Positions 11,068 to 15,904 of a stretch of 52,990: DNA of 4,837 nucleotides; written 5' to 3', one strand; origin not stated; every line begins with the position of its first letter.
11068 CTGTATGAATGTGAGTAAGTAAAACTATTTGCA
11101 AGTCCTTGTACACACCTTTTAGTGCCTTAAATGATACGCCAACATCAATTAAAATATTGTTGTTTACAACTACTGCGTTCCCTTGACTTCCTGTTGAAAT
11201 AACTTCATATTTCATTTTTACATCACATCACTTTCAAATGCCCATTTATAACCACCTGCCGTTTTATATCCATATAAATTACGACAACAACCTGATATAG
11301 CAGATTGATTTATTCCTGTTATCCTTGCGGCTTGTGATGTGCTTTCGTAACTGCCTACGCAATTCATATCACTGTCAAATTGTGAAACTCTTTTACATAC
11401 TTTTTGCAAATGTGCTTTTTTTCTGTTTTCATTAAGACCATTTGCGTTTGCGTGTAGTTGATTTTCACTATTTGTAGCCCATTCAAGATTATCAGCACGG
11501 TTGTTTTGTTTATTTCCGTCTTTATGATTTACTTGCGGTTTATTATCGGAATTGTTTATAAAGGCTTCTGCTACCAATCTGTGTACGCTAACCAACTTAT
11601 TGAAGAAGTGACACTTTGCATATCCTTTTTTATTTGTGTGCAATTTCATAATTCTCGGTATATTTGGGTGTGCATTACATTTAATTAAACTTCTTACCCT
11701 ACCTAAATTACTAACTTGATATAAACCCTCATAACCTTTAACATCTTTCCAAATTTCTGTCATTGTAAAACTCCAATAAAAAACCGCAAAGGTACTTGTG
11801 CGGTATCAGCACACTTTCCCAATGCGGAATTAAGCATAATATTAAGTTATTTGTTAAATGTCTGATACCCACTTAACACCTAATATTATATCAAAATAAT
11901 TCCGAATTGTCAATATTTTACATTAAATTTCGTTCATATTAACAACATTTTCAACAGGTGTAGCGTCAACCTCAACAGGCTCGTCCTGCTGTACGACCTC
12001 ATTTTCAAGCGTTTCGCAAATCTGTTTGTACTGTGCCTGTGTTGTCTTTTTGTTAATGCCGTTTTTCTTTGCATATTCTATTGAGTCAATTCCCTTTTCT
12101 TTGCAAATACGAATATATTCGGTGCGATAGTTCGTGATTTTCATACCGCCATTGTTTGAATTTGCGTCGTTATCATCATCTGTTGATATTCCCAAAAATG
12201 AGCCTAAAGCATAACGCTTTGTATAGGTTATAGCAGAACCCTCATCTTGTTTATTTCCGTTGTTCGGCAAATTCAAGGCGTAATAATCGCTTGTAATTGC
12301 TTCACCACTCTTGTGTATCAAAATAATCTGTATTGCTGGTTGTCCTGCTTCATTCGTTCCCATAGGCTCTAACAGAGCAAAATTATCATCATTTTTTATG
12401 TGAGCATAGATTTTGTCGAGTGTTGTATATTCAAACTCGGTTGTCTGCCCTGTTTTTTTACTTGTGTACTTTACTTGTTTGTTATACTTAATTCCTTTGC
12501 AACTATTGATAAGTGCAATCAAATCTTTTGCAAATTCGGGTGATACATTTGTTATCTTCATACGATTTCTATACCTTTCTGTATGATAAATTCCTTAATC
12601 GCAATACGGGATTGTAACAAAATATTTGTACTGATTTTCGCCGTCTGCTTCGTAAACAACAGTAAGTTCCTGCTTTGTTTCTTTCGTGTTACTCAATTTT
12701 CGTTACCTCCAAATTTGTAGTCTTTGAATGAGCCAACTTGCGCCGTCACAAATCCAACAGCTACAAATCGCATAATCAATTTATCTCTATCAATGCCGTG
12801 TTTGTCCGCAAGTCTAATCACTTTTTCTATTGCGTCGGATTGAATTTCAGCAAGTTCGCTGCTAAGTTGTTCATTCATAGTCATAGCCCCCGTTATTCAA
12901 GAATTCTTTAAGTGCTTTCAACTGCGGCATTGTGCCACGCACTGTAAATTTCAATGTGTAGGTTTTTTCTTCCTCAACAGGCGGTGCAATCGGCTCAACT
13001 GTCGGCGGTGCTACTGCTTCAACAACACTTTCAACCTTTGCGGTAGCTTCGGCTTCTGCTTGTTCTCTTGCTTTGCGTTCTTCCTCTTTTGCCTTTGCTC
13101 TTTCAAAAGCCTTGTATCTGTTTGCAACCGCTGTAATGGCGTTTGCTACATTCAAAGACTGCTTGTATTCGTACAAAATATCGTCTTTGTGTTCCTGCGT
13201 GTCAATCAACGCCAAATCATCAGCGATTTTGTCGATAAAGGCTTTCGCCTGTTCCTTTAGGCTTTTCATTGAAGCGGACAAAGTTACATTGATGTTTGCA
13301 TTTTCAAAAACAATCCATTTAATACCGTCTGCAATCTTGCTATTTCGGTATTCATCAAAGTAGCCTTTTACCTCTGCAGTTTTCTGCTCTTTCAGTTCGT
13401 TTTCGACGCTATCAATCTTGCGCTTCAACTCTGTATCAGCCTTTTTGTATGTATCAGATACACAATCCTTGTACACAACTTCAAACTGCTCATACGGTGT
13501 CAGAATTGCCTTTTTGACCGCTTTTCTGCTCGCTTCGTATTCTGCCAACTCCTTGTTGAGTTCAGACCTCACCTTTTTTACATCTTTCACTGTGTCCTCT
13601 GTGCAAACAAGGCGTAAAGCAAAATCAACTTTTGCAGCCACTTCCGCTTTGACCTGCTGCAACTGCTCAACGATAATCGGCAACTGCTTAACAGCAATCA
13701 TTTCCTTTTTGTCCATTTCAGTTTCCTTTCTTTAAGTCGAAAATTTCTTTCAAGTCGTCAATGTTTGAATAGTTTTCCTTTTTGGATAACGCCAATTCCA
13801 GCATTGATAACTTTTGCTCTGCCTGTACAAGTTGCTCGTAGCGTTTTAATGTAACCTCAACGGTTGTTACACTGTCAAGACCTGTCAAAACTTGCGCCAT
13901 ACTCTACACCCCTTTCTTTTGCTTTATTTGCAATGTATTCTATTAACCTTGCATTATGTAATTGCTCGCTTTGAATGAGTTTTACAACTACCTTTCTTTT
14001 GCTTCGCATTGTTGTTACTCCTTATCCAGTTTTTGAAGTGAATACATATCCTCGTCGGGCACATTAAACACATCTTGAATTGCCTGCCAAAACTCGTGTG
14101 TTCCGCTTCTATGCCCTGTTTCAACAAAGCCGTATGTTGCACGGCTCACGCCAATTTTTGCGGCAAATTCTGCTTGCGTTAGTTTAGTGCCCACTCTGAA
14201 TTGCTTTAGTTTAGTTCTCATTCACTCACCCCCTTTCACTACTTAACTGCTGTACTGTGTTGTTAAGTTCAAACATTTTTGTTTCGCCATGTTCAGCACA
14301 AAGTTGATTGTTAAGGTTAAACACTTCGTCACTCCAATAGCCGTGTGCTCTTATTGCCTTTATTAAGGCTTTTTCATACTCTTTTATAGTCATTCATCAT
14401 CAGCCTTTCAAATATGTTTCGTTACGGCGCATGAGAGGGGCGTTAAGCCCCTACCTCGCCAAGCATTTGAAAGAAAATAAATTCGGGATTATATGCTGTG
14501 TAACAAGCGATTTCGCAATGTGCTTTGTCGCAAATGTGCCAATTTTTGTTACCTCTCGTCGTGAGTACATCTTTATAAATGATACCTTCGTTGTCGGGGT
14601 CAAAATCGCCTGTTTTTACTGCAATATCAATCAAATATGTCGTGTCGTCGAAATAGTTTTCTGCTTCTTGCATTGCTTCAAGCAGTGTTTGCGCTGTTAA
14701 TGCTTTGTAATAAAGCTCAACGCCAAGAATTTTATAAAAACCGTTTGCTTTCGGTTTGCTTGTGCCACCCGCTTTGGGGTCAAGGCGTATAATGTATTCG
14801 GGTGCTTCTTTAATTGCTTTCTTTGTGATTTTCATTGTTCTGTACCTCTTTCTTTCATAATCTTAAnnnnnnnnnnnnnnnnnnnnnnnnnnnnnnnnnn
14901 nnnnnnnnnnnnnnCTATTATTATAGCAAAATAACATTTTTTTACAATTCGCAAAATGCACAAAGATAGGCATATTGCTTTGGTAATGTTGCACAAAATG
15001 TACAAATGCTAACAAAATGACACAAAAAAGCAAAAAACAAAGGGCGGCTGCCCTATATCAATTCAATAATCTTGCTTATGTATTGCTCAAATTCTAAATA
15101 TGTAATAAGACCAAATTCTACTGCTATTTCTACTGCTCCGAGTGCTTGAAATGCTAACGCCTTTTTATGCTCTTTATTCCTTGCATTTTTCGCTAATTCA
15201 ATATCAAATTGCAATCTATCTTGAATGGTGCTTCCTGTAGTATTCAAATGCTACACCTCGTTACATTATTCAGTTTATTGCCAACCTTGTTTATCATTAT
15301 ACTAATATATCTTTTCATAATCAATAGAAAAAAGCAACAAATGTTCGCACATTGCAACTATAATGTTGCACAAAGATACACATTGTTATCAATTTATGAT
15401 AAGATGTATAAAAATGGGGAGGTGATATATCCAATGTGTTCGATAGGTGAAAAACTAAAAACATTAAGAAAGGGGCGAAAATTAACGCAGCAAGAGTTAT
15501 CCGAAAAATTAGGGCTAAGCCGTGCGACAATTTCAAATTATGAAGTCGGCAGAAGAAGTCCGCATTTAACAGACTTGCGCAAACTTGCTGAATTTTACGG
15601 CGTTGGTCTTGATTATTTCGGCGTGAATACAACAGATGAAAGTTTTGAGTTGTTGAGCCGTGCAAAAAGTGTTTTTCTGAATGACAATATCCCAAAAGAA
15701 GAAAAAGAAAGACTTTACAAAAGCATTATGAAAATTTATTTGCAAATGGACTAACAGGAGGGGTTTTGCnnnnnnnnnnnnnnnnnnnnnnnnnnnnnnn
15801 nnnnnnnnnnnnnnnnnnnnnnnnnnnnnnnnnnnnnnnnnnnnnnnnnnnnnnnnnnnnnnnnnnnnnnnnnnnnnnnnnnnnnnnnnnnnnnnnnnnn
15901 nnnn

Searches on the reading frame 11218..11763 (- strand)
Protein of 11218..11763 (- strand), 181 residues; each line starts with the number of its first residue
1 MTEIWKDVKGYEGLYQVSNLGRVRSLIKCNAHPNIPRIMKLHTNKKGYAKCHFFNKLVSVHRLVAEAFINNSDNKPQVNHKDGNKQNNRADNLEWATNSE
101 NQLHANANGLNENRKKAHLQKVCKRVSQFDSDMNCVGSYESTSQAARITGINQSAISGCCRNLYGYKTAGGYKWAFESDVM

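Call 64: search_protein_families(library=phrogs, proteins=[window:11218-11763:-], max_evalue=0.00001)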
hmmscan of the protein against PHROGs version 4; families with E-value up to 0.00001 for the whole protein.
window:11218-11763:- (181 aa): 9 families
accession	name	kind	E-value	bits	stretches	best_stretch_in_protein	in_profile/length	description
phrog_59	-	DNA, RNA and nucleotide metabolism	4e-52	179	1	1-174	136-282/423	HNH endonuclease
phrog_959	-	DNA, RNA and nucleotide metabolism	5.6e-35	121.1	1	1-121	4-122/138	HNH endonuclease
phrog_1492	-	DNA, RNA and nucleotide metabolism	3.6e-34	119.6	1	1-121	43-175/414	HNH endonuclease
phrog_99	-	DNA, RNA and nucleotide metabolism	1.4e-14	55.6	1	43-111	145-211/383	HNH endonuclease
phrog_37683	-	unknown function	7.2e-14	52.5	1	15-107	121-210/279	-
phrog_826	-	DNA, RNA and nucleotide metabolism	1.2e-10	42.4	1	42-118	91-168/281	HNH endonuclease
phrog_7545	-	DNA, RNA and nucleotide metabolism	8.8e-08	33.5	1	40-117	60-146/160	HNH endonuclease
phrog_21800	-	unknown function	4e-06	27.7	1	3-25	2-24/63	-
phrog_30377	-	DNA, RNA and nucleotide metabolism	5.6e-06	27.5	1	58-114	10-64/82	HNH endonuclease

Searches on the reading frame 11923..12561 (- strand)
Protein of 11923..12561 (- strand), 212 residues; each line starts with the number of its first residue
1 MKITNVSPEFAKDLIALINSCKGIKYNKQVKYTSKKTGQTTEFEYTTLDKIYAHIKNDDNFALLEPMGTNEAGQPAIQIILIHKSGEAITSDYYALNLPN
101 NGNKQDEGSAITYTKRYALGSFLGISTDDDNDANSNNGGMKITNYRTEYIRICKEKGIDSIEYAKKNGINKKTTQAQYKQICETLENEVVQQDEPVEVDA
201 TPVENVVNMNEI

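Call 64: search_protein_families(library=phrogs, proteins=[window:11923-12561:-], max_evalue=0.00001)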
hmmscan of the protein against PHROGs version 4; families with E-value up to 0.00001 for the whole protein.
window:11923-12561:- (212 aa): 5 families
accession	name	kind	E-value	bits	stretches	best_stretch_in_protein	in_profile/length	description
phrog_2324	-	DNA, RNA and nucleotide metabolism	9.2e-22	78.5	1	7-153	8-148/193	Erf-like ssDNA annealing protein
phrog_155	-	DNA, RNA and nucleotide metabolism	5.2e-15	56.8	1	9-192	67-271/308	Erf-like ssDNA annealing protein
phrog_10003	-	other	1.8e-10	41.7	1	70-136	105-171/297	recombinase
phrog_34817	-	unknown function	1.7e-07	31.8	1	77-135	81-136/291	-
phrog_37640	-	unknown function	5.5e-06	27.5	0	77-136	4-63/169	-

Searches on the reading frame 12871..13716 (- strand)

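Call 64: search_protein_families(library=phrogs, proteins=[window:12871-13716:-], max_evalue=0.00001)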
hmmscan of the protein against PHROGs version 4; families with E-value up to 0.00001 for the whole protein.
window:12871-13716:- (281 aa): 1 family
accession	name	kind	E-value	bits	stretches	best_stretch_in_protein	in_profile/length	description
phrog_674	-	unknown function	5.4e-50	171.5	1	7-281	13-309/312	-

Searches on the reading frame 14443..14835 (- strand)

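Call 19: search_protein_families(library=phrogs, proteins=[window:14443-14835:-], max_evalue=0.001)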
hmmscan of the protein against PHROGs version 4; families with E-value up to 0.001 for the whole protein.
window:14443-14835:- (130 aa): 1 family
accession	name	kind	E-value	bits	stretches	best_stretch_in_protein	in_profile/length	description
phrog_37083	-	unknown function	2.2e-11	45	1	34-111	15-95/122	-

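Call 61: search_protein_families(library=pfam, proteins=[window:14443-14835:-], max_evalue=0.01)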
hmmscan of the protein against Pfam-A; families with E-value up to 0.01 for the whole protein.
window:14443-14835:- (130 aa): 0 families

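Call 62: search_protein_families(library=padloc, proteins=[window:14443-14835:-], max_evalue=0.01)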
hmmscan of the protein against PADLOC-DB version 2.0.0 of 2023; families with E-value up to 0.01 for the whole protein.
window:14443-14835:- (130 aa): 0 families

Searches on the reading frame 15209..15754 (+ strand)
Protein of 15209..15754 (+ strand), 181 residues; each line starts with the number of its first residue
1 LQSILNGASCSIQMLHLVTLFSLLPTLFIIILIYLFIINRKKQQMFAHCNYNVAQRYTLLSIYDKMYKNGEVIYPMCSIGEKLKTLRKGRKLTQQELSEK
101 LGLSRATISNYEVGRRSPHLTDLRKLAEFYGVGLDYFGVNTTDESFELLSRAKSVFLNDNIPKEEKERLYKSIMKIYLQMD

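Call 19: search_protein_families(library=phrogs, proteins=[window:15209-15754:+], max_evalue=0.001)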
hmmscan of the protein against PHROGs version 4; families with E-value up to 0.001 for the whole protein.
window:15209-15754:+ (181 aa): 22 families
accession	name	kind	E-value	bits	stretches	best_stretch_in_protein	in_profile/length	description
phrog_8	-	transcription regulation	2.2e-20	74.4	1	75-162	73-150/346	transcriptional regulator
phrog_3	-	transcription regulation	2.4e-15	58.3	1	68-158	81-170/430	transcriptional repressor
phrog_2967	-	transcription regulation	1.6e-13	51.8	1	79-137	11-69/225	transcriptional regulator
phrog_4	-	transcription regulation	1.7e-13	51.4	1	64-137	114-191/400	transcriptional repressor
phrog_2439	-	transcription regulation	3.6e-12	46.9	1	79-141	8-70/367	transcriptional regulator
phrog_1373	-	transcription regulation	2.1e-11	45.1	1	74-135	60-120/166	transcriptional regulator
phrog_5823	-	transcription regulation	1.2e-09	38.8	1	78-134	6-63/404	transcriptional regulator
phrog_7241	-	transcription regulation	5.7e-09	37.1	1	81-135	64-118/122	transcriptional regulator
phrog_2328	-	transcription regulation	9.9e-09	36.1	1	72-134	9-71/128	transcriptional repressor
phrog_2104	-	unknown function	3e-08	34.8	1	81-127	42-88/103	-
phrog_1994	-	DNA, RNA and nucleotide metabolism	1.3e-07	32.7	1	81-147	2-68/170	DNA binding protein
phrog_147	-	transcription regulation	3.5e-07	31.5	1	78-127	4-54/100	transcriptional regulator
phrog_9908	-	DNA, RNA and nucleotide metabolism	5.4e-06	26.8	1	80-132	15-67/282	DNA binding protein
phrog_7950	-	transcription regulation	6.1e-06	27.2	1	81-117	10-51/68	transcriptional repressor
phrog_4583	-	transcription regulation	6.9e-05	23.8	1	89-132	21-64/81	transcriptional repressor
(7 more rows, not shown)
